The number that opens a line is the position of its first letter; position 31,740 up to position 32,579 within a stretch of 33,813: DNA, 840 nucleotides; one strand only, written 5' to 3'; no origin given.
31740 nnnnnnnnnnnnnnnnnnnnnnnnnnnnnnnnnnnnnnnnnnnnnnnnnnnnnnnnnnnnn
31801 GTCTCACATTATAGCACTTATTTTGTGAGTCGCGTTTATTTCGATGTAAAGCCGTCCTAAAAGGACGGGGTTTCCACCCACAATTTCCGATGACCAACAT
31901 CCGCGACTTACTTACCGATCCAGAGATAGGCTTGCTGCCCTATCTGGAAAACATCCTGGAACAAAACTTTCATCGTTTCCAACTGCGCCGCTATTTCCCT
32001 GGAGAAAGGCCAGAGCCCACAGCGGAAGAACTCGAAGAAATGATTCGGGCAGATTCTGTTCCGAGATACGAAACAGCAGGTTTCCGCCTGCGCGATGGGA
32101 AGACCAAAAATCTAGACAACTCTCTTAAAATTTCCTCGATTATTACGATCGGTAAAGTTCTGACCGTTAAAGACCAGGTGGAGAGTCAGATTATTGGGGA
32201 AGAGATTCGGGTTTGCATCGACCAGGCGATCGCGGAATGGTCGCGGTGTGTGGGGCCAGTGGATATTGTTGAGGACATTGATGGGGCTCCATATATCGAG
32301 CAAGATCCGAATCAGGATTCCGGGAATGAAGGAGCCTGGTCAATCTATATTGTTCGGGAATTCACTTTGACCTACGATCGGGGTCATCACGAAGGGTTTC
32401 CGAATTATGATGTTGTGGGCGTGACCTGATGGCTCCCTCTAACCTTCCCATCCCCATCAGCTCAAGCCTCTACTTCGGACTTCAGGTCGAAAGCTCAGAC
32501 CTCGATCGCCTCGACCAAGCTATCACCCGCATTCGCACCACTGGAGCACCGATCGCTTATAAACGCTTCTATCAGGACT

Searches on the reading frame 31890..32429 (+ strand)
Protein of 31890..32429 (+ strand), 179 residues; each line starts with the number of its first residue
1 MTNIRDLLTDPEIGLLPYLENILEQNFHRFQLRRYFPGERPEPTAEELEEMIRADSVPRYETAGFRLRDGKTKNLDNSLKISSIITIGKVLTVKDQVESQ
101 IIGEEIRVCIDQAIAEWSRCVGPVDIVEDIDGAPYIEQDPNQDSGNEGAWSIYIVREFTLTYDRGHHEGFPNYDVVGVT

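Call 5: search_protein_families(library=pfam, proteins=[window:31890-32429:+], max_evalue=0.01)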
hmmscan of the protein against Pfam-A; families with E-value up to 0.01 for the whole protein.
window:31890-32429:+ (179 aa): 0 families

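Call 18: search_protein_families(library=phrogs, proteins=[window:31890-32429:+], max_evalue=0.01)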
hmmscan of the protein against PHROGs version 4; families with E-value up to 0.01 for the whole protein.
window:31890-32429:+ (179 aa): 0 families

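Call 58: find_related_loci(query=window:31890-32429:+, collection=viral_contigs, flank=4000)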
Query window:31890-32429:+ (179 aa) in viral_contigs; peptide patterns used: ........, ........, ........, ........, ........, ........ (x = any residue, [..] = any of these).
9 stretches matched a pattern, but none encodes a relative of the query by tblastn (E <= 1e-3).
